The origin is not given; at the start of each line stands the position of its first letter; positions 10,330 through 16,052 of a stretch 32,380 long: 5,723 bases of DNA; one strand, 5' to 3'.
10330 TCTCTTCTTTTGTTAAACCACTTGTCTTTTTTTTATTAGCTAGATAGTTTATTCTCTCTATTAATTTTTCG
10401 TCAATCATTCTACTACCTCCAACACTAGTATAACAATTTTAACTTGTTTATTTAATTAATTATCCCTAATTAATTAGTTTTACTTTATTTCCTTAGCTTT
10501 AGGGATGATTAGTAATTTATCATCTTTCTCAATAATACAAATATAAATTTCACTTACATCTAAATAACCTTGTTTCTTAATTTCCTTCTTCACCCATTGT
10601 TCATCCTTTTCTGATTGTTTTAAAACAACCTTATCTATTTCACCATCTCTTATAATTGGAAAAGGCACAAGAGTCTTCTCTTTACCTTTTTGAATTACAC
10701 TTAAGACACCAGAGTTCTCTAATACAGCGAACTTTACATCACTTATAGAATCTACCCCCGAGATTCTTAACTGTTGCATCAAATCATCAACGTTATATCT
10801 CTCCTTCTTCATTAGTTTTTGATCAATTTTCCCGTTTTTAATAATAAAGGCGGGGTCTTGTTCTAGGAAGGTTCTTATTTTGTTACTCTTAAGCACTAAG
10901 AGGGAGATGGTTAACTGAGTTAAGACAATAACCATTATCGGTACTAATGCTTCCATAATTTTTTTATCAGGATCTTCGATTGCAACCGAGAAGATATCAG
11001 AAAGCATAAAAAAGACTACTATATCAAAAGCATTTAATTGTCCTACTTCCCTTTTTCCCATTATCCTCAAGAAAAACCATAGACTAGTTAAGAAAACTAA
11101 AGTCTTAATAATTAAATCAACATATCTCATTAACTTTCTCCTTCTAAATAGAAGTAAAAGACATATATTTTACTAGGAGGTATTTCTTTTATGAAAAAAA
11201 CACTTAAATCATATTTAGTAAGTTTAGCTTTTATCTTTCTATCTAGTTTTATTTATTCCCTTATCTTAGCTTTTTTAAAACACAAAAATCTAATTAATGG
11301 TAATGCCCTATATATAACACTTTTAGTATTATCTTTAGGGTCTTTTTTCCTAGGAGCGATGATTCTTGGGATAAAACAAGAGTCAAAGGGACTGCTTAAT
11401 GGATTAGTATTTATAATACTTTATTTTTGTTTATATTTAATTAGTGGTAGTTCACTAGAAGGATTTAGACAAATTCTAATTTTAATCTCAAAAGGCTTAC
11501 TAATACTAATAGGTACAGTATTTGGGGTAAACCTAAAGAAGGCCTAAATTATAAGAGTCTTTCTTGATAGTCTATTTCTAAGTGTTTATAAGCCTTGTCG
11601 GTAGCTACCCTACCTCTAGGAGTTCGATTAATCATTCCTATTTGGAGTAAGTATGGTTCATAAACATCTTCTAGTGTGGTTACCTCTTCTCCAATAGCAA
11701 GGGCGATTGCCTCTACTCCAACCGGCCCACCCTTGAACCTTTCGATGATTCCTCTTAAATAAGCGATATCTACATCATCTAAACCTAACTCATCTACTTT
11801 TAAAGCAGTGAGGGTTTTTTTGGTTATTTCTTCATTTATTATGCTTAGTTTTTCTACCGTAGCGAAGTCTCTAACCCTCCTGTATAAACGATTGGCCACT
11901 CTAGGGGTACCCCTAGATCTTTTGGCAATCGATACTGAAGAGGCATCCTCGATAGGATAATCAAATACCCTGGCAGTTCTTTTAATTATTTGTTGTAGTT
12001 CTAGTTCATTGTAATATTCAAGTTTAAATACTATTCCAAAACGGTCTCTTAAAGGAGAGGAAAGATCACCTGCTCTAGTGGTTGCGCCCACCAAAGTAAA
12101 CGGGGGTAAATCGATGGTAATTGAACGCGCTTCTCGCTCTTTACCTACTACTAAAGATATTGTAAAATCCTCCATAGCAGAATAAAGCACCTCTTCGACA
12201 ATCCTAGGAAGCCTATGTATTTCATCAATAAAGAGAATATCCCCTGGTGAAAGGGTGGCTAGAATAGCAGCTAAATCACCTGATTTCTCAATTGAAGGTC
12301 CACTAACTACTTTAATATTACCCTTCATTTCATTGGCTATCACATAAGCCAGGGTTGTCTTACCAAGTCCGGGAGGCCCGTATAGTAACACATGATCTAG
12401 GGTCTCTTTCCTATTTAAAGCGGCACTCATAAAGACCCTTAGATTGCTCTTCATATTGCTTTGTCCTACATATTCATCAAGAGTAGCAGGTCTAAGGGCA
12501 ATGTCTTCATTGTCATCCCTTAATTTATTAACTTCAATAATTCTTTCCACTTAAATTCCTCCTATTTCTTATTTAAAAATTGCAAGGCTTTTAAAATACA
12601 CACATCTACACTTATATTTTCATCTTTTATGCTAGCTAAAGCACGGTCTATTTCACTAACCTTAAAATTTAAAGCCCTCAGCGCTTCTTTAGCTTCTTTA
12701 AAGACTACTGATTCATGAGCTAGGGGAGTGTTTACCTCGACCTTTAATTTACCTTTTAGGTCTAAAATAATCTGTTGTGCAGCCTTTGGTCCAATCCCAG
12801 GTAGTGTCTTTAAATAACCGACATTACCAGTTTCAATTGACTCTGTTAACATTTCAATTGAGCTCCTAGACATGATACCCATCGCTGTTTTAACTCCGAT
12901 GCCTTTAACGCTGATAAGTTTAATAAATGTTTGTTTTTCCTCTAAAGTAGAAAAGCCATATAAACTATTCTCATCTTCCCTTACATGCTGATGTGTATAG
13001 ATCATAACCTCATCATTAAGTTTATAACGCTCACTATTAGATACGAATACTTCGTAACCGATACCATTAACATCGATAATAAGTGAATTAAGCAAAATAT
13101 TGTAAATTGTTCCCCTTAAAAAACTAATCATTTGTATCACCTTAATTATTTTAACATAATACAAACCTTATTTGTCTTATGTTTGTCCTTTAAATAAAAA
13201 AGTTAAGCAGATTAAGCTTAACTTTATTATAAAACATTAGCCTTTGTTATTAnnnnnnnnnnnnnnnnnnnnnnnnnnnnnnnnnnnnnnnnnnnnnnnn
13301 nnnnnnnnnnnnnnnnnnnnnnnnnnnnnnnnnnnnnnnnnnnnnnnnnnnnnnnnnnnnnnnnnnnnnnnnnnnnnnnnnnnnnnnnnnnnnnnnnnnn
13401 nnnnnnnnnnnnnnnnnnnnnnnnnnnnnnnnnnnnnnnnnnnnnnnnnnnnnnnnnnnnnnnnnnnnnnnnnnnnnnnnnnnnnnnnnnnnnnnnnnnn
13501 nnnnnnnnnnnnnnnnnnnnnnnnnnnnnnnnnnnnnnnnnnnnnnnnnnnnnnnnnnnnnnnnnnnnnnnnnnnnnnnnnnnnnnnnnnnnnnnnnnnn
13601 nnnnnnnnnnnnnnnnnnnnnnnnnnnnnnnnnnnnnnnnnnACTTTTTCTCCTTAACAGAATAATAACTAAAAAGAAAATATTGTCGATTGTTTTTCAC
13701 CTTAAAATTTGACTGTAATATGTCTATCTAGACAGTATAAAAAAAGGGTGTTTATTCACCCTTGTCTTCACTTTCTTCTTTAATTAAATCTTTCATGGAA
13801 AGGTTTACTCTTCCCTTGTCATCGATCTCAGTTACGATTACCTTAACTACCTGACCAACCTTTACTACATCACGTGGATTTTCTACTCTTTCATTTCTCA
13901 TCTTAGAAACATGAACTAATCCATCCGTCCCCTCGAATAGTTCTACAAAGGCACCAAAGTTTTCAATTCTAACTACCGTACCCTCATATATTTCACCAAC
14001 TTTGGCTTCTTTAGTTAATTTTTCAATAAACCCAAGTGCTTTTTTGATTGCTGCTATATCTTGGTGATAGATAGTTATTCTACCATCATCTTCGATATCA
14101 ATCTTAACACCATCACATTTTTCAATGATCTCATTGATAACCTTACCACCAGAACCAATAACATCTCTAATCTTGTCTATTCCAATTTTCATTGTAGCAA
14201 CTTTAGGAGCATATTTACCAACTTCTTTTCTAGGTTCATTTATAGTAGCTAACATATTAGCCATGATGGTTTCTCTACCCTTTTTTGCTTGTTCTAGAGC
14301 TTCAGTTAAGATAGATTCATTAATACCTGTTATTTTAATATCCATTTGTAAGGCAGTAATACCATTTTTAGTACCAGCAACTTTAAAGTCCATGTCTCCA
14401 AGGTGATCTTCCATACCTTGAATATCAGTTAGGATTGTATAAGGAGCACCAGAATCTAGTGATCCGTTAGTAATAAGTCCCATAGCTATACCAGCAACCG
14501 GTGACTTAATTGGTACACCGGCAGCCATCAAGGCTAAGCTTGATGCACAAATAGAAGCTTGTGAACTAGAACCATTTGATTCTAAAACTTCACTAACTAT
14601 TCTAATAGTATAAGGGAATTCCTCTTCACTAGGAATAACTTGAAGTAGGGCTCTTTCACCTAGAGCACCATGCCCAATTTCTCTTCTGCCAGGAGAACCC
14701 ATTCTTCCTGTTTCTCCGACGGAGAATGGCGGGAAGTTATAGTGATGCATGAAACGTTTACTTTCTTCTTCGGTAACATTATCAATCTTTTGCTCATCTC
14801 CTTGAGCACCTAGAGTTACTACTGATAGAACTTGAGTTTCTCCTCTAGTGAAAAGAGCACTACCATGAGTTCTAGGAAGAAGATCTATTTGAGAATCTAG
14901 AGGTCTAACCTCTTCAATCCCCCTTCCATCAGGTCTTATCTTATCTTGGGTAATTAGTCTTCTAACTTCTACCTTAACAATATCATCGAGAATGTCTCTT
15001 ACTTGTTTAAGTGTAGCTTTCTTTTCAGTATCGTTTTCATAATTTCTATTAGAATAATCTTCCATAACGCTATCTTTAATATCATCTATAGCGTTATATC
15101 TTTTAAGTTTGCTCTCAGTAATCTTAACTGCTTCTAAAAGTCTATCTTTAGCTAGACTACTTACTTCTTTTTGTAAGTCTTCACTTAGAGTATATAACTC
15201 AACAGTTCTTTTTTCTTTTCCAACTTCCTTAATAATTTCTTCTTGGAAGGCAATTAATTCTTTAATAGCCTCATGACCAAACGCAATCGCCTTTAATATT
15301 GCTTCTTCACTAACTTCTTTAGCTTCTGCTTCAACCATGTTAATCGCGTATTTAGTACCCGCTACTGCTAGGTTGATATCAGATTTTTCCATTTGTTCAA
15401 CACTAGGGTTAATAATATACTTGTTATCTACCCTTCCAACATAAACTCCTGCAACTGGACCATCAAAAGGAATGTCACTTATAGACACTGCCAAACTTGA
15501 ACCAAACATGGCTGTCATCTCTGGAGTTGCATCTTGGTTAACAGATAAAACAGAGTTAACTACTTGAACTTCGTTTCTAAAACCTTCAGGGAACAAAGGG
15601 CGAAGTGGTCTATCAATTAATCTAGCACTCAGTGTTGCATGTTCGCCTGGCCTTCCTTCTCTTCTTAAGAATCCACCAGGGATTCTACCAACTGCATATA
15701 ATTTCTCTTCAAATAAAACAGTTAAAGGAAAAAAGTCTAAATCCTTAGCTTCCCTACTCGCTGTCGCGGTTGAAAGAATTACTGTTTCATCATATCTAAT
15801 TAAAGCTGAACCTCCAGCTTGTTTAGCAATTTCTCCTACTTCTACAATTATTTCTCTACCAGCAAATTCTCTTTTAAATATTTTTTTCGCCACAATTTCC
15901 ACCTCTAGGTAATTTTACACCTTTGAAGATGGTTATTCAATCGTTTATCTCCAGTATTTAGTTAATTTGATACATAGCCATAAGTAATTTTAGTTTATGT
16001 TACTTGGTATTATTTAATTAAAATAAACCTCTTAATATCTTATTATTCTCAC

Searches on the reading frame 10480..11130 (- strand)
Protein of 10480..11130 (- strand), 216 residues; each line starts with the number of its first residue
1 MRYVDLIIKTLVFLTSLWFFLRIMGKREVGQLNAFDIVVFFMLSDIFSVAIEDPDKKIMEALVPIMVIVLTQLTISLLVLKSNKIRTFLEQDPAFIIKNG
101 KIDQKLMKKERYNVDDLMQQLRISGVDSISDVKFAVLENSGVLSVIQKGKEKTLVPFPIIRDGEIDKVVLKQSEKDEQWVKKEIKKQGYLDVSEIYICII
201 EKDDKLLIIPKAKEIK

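Call 8: search_protein_families(library=pfam, proteins=[window:10480-11130:-], max_evalue=0.00001)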
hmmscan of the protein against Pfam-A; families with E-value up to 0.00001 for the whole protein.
window:10480-11130:- (216 aa): 2 families
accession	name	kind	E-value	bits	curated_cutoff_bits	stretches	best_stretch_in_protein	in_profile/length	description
PF04239.17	DUF421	-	4.2e-39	133.4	23.6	1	80-199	1-127/129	YetF C-terminal domain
PF20730.2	YetF_N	-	1.8e-06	28.1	26.5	1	3-76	1-74/76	YetF N-terminal transmembrane domain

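Call 52: search_protein_families(library=ncbifam, proteins=[window:10480-11130:-], max_evalue=0.00001)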
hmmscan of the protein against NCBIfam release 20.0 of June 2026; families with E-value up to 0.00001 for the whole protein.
window:10480-11130:- (216 aa): 0 families

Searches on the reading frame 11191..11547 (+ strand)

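Call 9: search_protein_families(library=pfam, proteins=[window:11191-11547:+], max_evalue=0.00001)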
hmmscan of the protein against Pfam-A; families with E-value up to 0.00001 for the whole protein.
window:11191-11547:+ (118 aa): 1 family
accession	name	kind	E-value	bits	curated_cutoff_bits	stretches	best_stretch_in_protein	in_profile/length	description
PF12670.12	DUF3792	-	8.1e-10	39.3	31.3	1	5-112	2-112/115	Protein of unknown function (DUF3792)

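Call 52: search_protein_families(library=ncbifam, proteins=[window:11191-11547:+], max_evalue=0.00001)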
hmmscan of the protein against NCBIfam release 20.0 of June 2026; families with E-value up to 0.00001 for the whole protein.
window:11191-11547:+ (118 aa): 1 family
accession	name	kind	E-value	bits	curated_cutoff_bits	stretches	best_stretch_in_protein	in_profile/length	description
TIGR04086.1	TIGR04086_membr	hypoth_equivalog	5e-08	33.1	30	1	7-113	2-113/115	TIGR04086 family membrane protein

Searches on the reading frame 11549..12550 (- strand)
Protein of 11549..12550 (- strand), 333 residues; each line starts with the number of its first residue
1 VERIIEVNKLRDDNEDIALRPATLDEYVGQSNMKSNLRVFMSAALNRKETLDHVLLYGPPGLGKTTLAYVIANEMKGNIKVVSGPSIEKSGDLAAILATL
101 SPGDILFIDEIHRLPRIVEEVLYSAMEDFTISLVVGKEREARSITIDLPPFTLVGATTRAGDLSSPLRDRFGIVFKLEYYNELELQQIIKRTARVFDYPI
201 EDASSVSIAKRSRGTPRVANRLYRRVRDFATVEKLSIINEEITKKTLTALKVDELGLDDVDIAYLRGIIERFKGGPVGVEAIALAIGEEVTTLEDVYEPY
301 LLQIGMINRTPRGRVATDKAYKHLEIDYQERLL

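Call 8: search_protein_families(library=pfam, proteins=[window:11549-12550:-], max_evalue=0.00001)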
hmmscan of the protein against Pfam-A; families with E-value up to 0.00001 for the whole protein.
window:11549-12550:- (333 aa): 7 families
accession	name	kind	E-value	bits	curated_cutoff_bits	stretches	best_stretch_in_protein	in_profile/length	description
PF05496.18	RuvB_N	-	1.6e-74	249.4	27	1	19-177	1-159/159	Holliday junction DNA helicase RuvB P-loop domain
PF17864.7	AAA_lid_4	-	1e-27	96.1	27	1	180-253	1-74/74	RuvB AAA lid domain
PF05491.19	RuvB_C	-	8.7e-27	93.3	24.7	1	254-325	1-72/72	RuvB C-terminal winged helix domain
PF00004.35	AAA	-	1.7e-21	77.5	21.2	1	54-178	1-130/131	ATPase family associated with various cellular activities (AAA)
PF07728.20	AAA_5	-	2.5e-10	40.9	22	1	53-171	1-139/139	AAA domain (dynein-related subfamily)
PF01078.27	Mg_chelatase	-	7.3e-06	26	20.3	0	52-71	23-42/207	Magnesium chelatase, subunit ChlI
PF13173.12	AAA_14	-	8.5e-06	26.2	27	0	54-126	5-86/129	AAA domain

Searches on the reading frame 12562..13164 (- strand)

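Call 8: search_protein_families(library=pfam, proteins=[window:12562-13164:-], max_evalue=0.00001)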
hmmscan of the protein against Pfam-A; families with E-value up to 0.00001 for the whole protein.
window:12562-13164:- (200 aa): 2 families
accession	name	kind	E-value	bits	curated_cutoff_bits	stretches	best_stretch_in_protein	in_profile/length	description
PF01330.27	RuvA_N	-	3.1e-20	72.5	23.6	1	12-70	1-61/61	RuvA N terminal domain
PF14520.12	HHH_5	-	4.5e-13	49.9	27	1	80-137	1-56/57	Helix-hairpin-helix domain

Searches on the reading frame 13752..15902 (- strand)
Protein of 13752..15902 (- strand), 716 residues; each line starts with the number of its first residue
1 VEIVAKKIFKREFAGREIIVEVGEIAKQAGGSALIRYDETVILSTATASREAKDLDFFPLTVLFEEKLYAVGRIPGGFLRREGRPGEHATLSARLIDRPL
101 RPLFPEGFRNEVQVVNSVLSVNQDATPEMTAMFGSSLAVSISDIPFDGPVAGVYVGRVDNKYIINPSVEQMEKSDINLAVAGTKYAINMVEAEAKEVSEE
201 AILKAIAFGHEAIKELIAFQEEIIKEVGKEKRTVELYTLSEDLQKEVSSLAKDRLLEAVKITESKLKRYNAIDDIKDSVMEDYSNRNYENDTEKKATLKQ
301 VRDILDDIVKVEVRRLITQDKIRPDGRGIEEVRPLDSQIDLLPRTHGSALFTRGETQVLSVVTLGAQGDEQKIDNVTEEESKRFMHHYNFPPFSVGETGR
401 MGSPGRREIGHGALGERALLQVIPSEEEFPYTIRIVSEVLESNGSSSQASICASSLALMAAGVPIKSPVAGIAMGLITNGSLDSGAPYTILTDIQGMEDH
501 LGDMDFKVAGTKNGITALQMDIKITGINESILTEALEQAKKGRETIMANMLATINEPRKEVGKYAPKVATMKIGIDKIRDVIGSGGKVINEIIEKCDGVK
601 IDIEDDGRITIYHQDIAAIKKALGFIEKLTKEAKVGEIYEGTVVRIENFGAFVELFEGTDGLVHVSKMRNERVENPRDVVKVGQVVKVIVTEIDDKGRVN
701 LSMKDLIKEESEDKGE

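Call 9: search_protein_families(library=pfam, proteins=[window:13752-15902:-], max_evalue=0.00001)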
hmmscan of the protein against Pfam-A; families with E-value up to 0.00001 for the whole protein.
window:13752-15902:- (716 aa): 5 families
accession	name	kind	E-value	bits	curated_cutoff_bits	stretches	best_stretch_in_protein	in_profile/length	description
PF01138.27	RNase_PH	-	2.3e-57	193.4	25.5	2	331-464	1-130/130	3' exoribonuclease family, domain 1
PF03725.20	RNase_PH_C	-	2e-24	85.7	20.8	2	148-212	1-67/67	3' exoribonuclease family, domain 2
PF00575.29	S1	-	8.2e-20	71.4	22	1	633-704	2-74/74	S1 RNA binding domain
PF03726.19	PNPase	-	2.3e-13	50.9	24.6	1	243-327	2-80/81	Polyribonucleotide nucleotidyltransferase, RNA binding domain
PF00013.35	KH_1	-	1.1e-06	28.8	21.5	1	570-627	3-65/66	KH domain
